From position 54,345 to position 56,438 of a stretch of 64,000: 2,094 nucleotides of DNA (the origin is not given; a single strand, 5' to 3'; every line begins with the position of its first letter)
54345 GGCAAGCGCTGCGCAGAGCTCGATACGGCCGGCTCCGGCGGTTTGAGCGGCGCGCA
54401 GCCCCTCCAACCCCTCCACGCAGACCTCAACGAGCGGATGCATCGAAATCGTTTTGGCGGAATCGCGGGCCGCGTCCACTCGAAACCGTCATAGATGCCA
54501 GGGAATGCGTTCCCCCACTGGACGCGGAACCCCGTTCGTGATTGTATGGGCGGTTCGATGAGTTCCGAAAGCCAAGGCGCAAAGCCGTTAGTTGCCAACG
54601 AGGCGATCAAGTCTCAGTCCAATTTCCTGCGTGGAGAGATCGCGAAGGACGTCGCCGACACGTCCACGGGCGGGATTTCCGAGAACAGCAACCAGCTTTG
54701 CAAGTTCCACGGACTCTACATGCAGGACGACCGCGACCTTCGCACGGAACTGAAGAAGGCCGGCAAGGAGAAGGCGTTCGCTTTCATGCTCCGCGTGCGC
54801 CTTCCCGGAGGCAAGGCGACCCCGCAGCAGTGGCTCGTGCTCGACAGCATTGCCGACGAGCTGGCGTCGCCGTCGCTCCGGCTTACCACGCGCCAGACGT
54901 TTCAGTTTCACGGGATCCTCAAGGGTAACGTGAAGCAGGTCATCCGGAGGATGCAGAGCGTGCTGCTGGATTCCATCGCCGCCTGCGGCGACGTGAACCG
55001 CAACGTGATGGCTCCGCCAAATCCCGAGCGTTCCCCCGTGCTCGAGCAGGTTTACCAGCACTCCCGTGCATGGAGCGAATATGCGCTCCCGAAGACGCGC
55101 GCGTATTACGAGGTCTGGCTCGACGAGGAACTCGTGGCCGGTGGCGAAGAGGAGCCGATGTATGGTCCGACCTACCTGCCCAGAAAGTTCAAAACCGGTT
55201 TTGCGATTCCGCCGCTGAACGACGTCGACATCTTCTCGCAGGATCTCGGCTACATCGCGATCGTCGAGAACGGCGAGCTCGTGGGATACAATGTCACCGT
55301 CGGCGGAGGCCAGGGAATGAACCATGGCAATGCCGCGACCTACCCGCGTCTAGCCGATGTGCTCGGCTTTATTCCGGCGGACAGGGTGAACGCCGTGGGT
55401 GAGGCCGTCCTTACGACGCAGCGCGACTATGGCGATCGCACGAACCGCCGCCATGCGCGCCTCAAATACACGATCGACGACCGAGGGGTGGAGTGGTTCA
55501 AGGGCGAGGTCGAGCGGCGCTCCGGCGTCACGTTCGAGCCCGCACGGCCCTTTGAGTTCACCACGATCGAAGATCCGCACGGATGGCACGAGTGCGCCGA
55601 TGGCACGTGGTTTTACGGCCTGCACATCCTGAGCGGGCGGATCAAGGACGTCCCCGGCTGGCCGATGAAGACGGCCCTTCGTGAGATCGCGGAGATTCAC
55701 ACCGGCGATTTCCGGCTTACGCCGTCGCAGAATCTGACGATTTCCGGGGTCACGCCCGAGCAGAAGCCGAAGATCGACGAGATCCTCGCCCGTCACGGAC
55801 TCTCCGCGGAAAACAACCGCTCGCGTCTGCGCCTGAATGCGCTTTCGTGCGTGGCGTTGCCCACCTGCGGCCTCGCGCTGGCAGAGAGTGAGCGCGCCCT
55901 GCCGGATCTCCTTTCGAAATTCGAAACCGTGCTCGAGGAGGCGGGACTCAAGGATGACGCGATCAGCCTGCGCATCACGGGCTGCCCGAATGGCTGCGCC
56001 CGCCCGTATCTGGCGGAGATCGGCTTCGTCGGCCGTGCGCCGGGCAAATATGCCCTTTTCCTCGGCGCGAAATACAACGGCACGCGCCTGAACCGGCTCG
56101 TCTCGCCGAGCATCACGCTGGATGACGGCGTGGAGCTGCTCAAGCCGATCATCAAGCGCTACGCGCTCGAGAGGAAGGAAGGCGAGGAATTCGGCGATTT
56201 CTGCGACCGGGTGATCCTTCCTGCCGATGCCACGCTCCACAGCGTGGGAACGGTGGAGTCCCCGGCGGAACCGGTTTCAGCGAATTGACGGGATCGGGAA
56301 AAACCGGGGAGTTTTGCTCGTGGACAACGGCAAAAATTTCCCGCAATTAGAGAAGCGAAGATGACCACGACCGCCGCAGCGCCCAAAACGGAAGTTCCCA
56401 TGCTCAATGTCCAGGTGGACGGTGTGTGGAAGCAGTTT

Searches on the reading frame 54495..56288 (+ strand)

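Call 73: search_protein_families(library=pfam, proteins=[window:54495-56288:+], max_evalue=0.00001)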
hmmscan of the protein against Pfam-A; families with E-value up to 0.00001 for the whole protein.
window:54495-56288:+ (597 aa): 2 families
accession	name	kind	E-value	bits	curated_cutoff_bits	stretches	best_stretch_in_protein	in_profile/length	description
PF01077.27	NIR_SIR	-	1.6e-43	148.3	27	1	193-345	6-156/158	Nitrite and sulphite reductase 4Fe-4S domain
PF03460.22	NIR_SIR_ferr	-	1.1e-30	105.6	24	2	96-155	9-68/69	Nitrite/Sulfite reductase ferredoxin-like half domain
